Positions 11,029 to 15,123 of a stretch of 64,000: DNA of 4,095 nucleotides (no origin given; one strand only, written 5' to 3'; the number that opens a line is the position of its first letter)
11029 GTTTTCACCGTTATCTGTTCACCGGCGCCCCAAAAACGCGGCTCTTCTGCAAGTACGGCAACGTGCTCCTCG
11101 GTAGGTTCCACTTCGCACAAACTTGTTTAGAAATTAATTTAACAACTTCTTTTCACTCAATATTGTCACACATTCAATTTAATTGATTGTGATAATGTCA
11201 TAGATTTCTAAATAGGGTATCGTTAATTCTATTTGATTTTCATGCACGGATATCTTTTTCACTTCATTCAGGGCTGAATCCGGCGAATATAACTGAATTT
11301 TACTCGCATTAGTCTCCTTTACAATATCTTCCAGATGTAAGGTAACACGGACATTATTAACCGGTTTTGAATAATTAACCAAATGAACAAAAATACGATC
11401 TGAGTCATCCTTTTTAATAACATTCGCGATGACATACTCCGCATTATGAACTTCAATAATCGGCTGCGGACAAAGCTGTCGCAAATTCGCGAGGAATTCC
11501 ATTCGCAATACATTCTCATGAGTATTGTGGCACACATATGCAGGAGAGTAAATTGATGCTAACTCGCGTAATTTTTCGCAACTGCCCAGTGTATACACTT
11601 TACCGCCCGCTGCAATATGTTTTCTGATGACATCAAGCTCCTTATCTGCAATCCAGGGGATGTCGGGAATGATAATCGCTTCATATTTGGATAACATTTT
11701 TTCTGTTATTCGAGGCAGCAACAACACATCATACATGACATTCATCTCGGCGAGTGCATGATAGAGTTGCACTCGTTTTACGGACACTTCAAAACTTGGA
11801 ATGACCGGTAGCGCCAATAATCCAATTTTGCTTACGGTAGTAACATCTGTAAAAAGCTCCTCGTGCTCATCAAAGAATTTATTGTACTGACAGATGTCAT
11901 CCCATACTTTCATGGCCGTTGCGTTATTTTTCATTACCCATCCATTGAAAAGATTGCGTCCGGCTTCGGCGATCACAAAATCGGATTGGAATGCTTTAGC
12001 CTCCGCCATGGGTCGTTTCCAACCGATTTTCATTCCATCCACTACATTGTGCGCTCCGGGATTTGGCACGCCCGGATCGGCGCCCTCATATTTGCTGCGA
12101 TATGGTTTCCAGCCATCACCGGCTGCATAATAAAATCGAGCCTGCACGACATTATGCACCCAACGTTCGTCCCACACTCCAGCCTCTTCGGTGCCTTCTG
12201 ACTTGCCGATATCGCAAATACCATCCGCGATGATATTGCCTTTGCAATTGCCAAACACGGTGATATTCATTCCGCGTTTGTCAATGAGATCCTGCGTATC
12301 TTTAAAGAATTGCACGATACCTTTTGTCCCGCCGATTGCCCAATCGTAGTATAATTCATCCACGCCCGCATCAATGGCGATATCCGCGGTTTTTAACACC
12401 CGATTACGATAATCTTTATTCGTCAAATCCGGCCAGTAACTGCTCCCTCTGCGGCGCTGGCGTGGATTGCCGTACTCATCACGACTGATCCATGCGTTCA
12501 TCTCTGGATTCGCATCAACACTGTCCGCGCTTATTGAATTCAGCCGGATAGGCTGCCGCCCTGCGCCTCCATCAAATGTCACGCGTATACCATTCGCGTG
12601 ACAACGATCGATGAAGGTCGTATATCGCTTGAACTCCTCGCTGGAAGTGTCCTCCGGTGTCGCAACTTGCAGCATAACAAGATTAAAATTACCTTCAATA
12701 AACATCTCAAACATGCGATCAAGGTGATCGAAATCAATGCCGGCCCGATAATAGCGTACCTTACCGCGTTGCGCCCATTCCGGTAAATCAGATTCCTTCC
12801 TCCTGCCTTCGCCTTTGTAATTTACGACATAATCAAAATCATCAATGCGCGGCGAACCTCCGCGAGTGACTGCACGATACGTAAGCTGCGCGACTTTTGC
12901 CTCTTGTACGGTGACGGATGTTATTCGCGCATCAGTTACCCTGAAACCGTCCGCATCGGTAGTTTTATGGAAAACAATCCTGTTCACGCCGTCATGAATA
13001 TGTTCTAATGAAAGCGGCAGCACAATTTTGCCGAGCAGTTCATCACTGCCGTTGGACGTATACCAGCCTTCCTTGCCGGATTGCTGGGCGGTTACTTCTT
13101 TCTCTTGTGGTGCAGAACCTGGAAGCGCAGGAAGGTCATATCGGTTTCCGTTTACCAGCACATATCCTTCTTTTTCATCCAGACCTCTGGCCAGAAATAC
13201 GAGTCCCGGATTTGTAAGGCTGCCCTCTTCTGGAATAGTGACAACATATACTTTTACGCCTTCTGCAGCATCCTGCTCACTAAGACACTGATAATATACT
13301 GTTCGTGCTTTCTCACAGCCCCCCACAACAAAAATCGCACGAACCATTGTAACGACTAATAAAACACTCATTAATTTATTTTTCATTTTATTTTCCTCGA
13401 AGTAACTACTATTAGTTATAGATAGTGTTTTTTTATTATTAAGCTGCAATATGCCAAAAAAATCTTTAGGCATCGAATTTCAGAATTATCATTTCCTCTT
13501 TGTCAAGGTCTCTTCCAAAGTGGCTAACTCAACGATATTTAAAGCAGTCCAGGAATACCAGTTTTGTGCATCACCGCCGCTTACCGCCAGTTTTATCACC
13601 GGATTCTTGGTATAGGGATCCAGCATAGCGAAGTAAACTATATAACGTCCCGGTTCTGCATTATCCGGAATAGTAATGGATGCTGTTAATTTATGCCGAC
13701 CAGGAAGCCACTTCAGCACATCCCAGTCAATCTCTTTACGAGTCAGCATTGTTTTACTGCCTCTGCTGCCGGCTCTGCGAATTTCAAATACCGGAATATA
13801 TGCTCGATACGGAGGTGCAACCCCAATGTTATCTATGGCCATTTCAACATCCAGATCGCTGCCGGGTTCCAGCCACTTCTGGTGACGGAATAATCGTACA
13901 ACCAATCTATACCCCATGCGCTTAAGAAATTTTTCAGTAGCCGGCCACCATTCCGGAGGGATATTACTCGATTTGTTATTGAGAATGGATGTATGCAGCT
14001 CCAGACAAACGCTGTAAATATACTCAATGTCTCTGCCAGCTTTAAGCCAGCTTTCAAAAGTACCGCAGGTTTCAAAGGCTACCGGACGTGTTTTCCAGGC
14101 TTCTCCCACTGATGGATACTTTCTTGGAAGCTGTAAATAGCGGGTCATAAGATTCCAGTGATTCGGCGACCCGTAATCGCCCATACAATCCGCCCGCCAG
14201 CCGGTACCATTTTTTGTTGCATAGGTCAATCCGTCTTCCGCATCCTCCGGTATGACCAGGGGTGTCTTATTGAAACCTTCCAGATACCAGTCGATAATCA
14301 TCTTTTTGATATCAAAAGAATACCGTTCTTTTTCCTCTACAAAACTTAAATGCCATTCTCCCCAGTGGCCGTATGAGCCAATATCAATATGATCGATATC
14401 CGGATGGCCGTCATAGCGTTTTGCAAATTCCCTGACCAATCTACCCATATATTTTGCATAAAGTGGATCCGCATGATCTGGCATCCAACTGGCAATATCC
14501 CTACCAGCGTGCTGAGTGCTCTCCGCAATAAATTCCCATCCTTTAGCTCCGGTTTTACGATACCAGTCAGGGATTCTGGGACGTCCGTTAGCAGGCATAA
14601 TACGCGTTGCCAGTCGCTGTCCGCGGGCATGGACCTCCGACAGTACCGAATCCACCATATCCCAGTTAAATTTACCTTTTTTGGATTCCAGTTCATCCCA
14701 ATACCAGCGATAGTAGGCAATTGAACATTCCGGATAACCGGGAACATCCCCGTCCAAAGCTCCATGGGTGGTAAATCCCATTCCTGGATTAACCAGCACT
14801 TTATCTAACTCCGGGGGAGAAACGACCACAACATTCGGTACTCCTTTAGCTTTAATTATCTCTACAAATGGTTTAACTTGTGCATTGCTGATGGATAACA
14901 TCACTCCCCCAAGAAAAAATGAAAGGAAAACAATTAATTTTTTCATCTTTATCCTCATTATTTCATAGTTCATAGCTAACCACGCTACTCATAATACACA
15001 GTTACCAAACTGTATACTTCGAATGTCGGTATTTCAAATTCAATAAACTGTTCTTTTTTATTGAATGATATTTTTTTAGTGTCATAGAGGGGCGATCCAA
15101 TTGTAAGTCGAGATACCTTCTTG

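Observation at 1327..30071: Single-strand island of about 19 exported enzymes built from a few poorly classified paralogous families, with no transporter, regulator or SusC/SusD pair inside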

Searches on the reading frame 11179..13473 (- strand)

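Call 5: search_protein_families(library=pfam, proteins=[window:11179-13473:-], max_evalue=0.01)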
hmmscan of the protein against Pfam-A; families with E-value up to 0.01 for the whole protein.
window:11179-13473:- (764 aa): 2 families
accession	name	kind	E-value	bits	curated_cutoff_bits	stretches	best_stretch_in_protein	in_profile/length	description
PF22208.1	Cas_Csm6_CARF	-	0.00034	20.7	27.5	0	681-742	25-83/106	Cas_Csm6 CARF domain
PF24307.1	DUF7486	-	0.0041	17.1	27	1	710-759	100-149/154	Family of unknown function (DUF7486)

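Call 12: search_protein_families(library=ncbifam, proteins=[window:11179-13473:-], max_evalue=0.01)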
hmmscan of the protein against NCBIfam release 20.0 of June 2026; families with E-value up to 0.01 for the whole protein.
window:11179-13473:- (764 aa): 0 families

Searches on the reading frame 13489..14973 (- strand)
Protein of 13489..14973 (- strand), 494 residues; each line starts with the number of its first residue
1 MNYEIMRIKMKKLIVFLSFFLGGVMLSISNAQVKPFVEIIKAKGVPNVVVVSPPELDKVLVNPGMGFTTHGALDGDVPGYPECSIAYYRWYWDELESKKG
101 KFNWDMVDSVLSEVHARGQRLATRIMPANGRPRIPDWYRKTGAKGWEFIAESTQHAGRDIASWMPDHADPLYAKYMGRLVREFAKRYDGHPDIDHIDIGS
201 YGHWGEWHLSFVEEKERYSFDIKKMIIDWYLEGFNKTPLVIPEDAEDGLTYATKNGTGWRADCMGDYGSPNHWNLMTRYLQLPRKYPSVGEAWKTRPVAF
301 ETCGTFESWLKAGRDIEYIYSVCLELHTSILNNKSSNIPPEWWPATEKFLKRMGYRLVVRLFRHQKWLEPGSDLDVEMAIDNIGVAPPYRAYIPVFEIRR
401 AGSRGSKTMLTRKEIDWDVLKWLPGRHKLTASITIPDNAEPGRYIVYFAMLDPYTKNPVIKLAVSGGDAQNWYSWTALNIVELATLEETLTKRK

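Call 5: search_protein_families(library=pfam, proteins=[window:13489-14973:-], max_evalue=0.01)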
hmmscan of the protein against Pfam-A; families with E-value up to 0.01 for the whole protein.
window:13489-14973:- (494 aa): 2 families
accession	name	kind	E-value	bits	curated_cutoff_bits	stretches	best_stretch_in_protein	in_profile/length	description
PF16116.10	DUF4832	-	2.1e-14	54.2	29.2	1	326-456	68-203/216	Domain of unknown function (DUF4832)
PF02449.21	Glyco_hydro_42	-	0.00017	21.5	21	1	92-195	34-131/376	Beta-galactosidase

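Call 12: search_protein_families(library=ncbifam, proteins=[window:13489-14973:-], max_evalue=0.01)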
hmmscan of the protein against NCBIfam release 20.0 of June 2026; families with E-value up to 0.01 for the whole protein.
window:13489-14973:- (494 aa): 0 families
